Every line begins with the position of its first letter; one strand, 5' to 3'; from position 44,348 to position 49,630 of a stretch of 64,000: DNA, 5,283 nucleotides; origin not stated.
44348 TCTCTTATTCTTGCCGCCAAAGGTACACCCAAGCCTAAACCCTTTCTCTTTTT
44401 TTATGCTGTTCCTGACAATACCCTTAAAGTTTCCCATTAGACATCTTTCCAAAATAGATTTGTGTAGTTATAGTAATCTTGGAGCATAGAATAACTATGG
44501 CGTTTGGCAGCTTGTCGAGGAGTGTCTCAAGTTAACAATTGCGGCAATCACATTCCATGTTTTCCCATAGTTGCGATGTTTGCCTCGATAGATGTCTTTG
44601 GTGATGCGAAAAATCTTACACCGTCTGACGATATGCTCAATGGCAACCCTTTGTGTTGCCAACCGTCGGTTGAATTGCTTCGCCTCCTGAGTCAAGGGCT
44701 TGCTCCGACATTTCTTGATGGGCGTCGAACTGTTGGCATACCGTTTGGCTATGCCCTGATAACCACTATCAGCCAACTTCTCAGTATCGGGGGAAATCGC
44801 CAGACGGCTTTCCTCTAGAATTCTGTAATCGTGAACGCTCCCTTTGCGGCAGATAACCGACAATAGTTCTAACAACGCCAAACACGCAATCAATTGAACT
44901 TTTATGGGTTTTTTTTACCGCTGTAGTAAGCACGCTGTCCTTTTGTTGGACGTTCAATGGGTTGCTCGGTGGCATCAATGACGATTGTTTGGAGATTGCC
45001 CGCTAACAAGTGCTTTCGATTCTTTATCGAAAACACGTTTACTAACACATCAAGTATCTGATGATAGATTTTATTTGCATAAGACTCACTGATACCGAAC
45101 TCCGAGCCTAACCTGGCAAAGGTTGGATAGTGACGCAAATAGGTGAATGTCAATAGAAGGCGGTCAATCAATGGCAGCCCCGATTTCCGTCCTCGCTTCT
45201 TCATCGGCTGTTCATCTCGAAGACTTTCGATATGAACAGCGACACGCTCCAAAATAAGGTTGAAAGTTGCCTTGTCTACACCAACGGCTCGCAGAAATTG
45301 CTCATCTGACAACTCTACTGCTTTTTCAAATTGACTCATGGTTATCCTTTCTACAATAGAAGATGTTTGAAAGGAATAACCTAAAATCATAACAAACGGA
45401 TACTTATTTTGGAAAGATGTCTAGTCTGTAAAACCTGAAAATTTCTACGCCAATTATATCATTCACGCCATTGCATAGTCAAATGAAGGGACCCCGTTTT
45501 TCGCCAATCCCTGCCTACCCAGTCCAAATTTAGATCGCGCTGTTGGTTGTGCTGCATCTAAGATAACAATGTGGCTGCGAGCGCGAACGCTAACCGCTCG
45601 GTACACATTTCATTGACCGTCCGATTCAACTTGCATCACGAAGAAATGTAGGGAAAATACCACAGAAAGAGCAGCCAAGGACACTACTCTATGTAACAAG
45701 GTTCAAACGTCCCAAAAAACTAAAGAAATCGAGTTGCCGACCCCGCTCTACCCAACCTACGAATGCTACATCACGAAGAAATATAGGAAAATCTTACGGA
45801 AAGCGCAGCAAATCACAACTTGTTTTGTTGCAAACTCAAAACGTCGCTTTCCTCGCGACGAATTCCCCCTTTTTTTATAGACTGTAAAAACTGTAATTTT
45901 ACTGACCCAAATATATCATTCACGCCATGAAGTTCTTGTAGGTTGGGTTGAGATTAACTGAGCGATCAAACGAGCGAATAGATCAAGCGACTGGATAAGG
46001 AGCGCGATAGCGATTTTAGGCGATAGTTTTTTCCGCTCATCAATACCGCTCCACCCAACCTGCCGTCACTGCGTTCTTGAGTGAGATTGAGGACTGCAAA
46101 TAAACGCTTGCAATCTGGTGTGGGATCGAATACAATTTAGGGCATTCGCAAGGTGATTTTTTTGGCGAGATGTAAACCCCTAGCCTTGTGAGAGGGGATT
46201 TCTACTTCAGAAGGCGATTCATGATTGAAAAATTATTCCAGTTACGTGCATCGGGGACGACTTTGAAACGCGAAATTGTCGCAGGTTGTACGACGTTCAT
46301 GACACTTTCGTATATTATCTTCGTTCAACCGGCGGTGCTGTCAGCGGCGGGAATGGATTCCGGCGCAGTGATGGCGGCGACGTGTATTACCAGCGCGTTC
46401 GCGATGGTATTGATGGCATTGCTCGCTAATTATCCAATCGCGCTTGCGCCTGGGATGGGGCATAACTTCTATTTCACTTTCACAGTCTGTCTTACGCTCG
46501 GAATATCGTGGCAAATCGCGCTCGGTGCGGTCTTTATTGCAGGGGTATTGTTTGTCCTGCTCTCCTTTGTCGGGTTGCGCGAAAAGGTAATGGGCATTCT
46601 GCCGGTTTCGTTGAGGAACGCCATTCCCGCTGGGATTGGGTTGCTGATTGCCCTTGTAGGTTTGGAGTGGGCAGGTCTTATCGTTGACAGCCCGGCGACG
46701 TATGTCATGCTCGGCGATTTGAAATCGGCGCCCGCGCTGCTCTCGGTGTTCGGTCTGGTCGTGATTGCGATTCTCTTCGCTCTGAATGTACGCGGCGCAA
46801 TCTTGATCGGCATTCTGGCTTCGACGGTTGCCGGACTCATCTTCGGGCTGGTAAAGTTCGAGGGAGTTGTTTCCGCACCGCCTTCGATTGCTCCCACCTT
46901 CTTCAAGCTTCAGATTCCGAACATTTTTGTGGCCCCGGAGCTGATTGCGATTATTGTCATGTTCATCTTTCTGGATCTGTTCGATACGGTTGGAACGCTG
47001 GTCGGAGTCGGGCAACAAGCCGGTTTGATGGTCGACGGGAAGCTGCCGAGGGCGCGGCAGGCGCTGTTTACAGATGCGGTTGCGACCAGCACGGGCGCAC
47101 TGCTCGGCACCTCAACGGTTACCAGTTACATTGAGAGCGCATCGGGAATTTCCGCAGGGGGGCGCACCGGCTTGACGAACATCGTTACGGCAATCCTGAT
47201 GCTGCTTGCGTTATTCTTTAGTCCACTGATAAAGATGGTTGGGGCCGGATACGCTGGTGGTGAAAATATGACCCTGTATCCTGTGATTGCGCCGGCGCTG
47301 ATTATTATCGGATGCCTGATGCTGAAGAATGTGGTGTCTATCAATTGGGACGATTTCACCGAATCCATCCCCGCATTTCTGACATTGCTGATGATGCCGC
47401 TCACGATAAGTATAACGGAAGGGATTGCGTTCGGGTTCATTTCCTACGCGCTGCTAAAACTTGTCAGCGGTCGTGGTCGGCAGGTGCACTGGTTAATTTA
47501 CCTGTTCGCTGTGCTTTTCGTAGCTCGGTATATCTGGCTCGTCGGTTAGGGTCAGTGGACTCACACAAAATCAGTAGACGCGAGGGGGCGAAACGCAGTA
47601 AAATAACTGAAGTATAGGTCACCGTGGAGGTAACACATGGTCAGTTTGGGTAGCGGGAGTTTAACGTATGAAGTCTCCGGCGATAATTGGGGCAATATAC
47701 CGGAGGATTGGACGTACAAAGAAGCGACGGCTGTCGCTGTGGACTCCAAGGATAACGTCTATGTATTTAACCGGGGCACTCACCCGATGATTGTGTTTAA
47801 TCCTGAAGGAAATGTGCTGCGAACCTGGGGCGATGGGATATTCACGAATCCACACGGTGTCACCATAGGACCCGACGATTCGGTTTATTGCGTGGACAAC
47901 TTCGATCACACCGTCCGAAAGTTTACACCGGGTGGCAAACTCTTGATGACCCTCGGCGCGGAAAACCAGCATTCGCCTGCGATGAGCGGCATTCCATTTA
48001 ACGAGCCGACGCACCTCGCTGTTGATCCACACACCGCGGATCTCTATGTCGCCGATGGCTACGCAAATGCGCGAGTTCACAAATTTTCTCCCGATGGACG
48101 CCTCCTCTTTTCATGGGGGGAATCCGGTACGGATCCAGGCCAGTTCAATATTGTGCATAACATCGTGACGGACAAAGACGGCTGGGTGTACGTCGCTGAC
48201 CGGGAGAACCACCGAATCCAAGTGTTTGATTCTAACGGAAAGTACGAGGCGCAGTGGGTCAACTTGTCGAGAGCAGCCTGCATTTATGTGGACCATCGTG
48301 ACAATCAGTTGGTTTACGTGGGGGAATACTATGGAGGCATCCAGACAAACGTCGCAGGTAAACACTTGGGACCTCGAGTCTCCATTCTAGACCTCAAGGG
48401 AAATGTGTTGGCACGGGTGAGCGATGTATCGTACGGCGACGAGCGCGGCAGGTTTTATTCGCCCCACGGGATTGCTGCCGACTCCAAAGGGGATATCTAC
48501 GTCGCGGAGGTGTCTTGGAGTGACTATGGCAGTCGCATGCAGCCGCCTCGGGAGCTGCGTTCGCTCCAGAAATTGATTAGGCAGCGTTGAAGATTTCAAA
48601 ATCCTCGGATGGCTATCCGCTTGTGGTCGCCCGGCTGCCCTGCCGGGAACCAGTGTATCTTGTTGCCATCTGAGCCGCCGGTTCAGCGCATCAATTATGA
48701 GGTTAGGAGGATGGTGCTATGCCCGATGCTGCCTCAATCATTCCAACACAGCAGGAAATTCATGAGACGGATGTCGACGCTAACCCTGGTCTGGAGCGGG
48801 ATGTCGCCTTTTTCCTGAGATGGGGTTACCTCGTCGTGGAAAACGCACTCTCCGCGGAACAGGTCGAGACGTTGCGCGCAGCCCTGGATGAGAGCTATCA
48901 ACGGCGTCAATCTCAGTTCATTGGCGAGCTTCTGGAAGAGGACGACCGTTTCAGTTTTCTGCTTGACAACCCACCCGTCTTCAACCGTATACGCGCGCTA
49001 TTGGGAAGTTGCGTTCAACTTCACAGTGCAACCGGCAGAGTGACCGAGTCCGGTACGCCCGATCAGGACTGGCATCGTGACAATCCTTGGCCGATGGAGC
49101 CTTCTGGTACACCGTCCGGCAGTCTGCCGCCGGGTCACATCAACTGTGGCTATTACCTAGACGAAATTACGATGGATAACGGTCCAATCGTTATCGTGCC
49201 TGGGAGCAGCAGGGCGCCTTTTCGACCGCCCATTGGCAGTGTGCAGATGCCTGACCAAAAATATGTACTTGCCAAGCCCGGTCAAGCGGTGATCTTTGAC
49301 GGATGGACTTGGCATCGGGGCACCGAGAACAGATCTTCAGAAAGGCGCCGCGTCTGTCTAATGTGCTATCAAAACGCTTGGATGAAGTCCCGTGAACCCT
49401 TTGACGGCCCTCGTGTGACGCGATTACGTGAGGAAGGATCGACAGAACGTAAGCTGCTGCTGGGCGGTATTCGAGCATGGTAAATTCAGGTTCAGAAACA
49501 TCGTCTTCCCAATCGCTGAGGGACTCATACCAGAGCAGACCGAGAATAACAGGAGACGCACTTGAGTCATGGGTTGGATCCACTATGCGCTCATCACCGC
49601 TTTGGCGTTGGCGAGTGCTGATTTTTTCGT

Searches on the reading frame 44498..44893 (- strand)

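Call 48: search_protein_families(library=pfam, proteins=[window:44498-44893:-], max_evalue=0.00001)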
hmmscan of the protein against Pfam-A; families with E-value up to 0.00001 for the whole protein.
window:44498-44893:- (132 aa): 2 families
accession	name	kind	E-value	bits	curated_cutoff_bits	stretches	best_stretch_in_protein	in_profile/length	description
PF13359.12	DDE_Tnp_4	-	6.7e-17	62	24.8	1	11-121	43-158/158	DDE superfamily endonuclease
PF01609.27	DDE_Tnp_1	-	1.4e-10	41.7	23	1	8-119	47-198/200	Transposase DDE domain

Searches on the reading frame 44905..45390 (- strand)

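Call 48: search_protein_families(library=pfam, proteins=[window:44905-45390:-], max_evalue=0.00001)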
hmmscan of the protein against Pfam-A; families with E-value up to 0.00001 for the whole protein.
window:44905-45390:- (162 aa): 1 family
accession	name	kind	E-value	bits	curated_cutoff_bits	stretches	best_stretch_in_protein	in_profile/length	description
PF13613.12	HTH_Tnp_4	-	7e-15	54.8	27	1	72-120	3-51/53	Helix-turn-helix of DDE superfamily endonuclease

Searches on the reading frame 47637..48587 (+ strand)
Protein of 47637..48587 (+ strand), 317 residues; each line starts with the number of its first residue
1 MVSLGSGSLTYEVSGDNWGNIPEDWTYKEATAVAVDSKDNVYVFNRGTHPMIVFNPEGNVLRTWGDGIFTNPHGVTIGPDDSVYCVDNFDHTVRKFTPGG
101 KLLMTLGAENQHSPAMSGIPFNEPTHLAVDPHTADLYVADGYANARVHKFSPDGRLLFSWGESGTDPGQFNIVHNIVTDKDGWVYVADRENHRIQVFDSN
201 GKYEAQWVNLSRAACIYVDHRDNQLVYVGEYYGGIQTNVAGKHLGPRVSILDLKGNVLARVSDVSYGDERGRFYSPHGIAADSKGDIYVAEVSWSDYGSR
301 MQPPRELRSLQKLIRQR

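Call 48: search_protein_families(library=pfam, proteins=[window:47637-48587:+], max_evalue=0.00001)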
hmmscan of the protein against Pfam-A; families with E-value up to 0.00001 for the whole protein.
window:47637-48587:+ (317 aa): 3 families
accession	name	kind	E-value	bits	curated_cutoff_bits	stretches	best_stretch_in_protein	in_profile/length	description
PF01436.27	NHL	-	2e-23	81.6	20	1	171-197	2-28/28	NHL repeat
PF06739.17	SBBP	-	4.1e-07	30.3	20.5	0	275-290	14-29/38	Beta-propeller repeat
PF25021.1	TEN_NHL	-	1.5e-06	27.9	27.1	0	71-142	32-92/357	Teneurin NHL domain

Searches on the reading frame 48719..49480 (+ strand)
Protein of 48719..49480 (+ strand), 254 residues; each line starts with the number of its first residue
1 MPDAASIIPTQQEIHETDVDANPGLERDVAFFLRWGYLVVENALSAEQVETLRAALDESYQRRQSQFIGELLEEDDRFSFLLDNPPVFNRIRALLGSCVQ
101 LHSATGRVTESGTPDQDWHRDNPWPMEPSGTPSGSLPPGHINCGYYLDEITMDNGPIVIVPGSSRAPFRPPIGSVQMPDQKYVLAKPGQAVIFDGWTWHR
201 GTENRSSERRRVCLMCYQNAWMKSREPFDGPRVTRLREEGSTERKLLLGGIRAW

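Call 48: search_protein_families(library=pfam, proteins=[window:48719-49480:+], max_evalue=0.00001)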
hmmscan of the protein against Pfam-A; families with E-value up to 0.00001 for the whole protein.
window:48719-49480:+ (254 aa): 1 family
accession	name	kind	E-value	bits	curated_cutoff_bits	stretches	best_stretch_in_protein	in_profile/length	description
PF05721.19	PhyH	-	2.7e-20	74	22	1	34-212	3-213/213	Phytanoyl-CoA dioxygenase (PhyH)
